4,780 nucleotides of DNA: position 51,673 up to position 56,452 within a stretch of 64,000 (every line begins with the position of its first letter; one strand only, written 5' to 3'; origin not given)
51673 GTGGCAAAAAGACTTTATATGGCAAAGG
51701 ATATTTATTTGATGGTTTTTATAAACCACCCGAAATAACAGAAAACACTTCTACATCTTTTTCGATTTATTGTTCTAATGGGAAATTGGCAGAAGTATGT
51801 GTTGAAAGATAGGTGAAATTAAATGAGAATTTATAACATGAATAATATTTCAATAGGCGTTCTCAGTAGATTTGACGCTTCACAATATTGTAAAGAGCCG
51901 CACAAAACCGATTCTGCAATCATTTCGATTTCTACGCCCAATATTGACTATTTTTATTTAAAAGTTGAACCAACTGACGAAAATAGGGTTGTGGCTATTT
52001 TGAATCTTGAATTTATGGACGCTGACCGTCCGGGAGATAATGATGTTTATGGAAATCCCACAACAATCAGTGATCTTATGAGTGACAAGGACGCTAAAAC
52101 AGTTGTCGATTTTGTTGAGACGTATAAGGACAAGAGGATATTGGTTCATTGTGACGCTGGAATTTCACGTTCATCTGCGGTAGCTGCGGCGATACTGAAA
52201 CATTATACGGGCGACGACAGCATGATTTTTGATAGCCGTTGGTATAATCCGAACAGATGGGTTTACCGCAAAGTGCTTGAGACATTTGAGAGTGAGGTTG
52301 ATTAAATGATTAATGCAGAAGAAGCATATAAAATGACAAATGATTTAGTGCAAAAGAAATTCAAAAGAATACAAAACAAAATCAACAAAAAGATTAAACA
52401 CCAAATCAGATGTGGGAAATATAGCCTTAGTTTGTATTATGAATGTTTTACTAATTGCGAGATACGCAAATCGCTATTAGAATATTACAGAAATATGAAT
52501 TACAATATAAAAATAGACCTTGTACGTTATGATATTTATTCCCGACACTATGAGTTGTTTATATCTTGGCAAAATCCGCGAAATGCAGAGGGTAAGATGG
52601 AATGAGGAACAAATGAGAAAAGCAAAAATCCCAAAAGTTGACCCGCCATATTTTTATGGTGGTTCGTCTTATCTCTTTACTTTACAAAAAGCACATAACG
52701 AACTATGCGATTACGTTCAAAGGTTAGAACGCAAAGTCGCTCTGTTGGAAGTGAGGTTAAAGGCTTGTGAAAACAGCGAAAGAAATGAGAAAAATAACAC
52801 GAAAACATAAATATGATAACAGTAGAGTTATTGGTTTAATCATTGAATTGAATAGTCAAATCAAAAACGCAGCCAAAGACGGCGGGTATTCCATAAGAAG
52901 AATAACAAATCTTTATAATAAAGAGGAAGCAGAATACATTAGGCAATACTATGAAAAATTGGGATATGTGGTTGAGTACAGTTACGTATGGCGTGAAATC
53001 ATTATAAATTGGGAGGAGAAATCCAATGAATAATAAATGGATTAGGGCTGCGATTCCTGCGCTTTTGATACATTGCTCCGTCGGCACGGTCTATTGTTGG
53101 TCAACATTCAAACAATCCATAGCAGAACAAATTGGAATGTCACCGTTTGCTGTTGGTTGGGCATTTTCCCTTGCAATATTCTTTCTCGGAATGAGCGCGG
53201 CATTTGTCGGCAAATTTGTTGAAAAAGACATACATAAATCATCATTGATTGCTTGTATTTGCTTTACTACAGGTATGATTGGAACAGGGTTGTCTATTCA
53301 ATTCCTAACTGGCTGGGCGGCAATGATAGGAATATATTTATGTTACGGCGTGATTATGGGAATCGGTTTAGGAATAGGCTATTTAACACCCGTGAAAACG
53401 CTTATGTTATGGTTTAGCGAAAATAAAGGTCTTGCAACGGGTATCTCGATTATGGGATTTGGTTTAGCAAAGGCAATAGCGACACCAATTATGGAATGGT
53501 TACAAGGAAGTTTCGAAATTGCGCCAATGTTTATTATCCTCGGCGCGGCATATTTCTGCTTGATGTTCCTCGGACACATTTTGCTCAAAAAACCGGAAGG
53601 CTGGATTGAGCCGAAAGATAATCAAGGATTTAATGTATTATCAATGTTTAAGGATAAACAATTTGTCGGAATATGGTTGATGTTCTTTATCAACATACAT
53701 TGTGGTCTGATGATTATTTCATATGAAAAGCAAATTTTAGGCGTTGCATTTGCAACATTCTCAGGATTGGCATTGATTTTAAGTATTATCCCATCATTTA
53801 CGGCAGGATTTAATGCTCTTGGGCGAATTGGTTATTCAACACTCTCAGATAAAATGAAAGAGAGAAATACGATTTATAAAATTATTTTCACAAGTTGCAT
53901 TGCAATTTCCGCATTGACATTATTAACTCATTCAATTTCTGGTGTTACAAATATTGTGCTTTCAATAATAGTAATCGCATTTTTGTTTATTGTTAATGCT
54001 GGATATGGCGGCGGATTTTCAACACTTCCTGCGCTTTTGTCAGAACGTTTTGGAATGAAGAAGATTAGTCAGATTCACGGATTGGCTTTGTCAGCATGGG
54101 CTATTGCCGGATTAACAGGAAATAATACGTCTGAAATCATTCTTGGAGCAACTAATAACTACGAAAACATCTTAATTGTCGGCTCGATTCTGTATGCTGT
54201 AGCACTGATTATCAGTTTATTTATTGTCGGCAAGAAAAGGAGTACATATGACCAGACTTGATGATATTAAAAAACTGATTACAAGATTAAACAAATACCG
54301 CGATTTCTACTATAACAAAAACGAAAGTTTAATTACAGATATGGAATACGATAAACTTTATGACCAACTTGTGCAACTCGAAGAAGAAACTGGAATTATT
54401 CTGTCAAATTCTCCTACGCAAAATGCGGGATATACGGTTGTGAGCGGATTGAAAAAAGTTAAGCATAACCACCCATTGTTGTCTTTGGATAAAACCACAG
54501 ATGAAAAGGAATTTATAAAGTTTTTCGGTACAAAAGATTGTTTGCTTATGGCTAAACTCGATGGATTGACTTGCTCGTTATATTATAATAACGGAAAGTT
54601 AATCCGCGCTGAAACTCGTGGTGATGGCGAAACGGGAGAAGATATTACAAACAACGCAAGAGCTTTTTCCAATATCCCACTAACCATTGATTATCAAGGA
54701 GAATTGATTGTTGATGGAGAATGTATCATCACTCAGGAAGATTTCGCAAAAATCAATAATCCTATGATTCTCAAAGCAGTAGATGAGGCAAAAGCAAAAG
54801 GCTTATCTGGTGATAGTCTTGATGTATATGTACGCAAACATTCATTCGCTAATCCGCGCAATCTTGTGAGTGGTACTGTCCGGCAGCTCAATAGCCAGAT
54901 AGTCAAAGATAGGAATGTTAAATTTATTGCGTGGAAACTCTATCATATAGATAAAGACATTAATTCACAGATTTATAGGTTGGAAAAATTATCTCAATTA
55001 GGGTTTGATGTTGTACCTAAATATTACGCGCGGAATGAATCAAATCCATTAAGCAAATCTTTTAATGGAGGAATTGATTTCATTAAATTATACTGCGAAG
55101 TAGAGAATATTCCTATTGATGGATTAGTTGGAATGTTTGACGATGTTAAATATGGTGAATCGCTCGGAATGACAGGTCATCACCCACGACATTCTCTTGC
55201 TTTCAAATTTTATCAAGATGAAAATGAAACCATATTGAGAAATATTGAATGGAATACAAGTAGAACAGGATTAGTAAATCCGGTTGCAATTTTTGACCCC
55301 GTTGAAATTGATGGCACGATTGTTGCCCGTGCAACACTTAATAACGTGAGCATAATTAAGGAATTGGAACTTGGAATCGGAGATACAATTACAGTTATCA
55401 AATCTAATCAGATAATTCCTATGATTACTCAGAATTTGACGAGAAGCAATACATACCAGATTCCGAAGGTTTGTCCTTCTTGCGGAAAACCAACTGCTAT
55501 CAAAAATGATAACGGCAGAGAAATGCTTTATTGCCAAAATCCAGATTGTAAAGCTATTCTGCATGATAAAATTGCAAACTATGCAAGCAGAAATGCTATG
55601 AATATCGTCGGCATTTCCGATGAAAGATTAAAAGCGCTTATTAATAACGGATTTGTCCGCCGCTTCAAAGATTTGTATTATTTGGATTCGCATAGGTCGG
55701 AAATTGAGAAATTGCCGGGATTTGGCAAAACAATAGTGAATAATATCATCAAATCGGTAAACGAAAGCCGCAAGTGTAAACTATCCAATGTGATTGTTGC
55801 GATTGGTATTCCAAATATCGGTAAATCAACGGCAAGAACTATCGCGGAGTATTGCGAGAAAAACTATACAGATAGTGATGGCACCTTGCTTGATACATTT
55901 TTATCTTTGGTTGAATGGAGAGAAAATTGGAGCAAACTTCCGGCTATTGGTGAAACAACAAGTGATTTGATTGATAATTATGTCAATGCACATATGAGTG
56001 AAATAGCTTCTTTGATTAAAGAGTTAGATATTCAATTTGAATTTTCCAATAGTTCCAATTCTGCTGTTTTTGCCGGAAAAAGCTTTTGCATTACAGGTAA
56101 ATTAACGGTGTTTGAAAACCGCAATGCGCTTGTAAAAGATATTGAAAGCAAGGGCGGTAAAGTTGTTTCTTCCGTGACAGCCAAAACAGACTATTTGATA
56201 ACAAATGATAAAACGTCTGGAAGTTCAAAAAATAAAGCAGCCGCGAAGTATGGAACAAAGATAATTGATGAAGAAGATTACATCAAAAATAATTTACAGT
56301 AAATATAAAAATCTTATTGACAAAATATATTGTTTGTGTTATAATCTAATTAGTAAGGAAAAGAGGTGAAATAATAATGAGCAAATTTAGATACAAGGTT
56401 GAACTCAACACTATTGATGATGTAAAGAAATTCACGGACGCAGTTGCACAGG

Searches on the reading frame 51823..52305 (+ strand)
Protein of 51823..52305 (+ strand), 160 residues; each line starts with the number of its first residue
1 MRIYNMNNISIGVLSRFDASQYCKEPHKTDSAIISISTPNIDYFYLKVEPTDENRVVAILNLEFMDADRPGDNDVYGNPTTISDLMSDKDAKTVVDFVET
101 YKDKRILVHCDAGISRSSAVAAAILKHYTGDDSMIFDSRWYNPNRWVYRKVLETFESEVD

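Call 42: search_protein_families(library=pfam, proteins=[window:51823-52305:+], max_evalue=0.01)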
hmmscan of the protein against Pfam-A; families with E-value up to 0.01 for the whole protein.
window:51823-52305:+ (160 aa): 5 families
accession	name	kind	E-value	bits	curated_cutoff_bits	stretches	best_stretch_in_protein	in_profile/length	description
PF00782.25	DSPc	-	5.9e-07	29.8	33.5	1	91-125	62-95/133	Dual specificity phosphatase, catalytic domain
PF22785.1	Tc-R-P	-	0.00033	21.6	27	1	87-125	61-101/106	Polymorphic toxin system, DSP-PTPase phosphatase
PF00102.32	Y_phosphatase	-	0.0013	18.9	20.9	1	90-123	150-189/234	Protein-tyrosine phosphatase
PF04179.17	Init_tRNA_PT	-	0.0016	19.1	22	1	92-135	22-69/114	Rit1 DUSP-like domain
PF22741.1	PTP-NADK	-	0.002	18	27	1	88-125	92-129/163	DSP-PTPase phosphatase fused to NAD+ Kinase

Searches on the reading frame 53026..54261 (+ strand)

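Call 13: search_protein_families(library=pfam, proteins=[window:53026-54261:+], max_evalue=0.001)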
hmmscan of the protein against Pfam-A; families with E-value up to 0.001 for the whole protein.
window:53026-54261:+ (411 aa): 1 family
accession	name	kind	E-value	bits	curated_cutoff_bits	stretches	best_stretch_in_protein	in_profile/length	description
PF07690.21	MFS_1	-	5.8e-24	85.1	33.4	1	25-365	16-346/347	Major Facilitator Superfamily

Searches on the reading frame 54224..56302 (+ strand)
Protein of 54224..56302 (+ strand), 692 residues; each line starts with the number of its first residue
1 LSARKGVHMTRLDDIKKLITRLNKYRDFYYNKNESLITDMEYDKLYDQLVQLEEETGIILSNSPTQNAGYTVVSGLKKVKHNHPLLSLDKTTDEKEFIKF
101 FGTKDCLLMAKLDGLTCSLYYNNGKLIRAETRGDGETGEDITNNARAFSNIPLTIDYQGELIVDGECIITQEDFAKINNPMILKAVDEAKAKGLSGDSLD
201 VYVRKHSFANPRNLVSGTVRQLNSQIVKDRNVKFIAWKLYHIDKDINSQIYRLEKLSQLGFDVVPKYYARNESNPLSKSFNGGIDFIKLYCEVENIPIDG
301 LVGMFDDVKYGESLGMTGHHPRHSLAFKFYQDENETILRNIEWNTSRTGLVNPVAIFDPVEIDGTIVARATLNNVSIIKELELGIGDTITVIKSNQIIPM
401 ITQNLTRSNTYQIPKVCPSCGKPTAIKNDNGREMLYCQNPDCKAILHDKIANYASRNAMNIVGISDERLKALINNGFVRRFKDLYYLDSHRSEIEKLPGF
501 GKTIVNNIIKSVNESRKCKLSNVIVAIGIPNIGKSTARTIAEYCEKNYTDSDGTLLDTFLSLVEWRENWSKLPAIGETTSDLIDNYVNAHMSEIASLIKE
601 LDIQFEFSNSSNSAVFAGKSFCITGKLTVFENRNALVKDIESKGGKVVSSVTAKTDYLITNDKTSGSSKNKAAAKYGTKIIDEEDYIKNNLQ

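Call 13: search_protein_families(library=pfam, proteins=[window:54224-56302:+], max_evalue=0.001)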
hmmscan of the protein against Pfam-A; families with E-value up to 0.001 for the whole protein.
window:54224-56302:+ (692 aa): 8 families
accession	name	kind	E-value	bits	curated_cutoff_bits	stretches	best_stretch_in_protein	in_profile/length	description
PF01653.23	DNA_ligase_aden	-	5.9e-49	167.3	27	2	75-180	3-121/253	NAD-dependent DNA ligase adenylation domain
PF03120.22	DNA_ligase_OB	-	5.9e-23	81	32.9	1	335-409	1-75/79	NAD-dependent DNA ligase OB-fold domain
PF00533.33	BRCT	-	7.5e-10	39.3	21.3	1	613-684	3-72/78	BRCA1 C Terminus (BRCT) domain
PF14716.13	HHH_8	-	4.6e-06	27.4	30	0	490-514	46-70/73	Helix-hairpin-helix domain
PF16589.12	BRCT_2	-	1.2e-05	25.9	27.3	1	615-682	2-66/86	BRCT domain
PF22745.1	Nlig-Ia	-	0.00023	22.2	27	1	29-56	20-47/92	DNA ligase-like, N-terminal NAD+-binding domain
PF03119.21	DNA_ligase_ZBD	-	0.00027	21.2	25.8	1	417-444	2-27/27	NAD-dependent DNA ligase C4 zinc finger domain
PF14520.12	HHH_5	-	0.00083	20.2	27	0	461-511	7-54/57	Helix-hairpin-helix domain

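Call 16: find_related_loci(query=window:54224-56302:+, collection=viral_contigs, flank=10000)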
Query window:54224-56302:+ (692 aa) in viral_contigs; peptide patterns used: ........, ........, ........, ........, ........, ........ (x = any residue, [..] = any of these).
21 stretches matched a pattern, but none encodes a relative of the query by tblastn (E <= 1e-3).
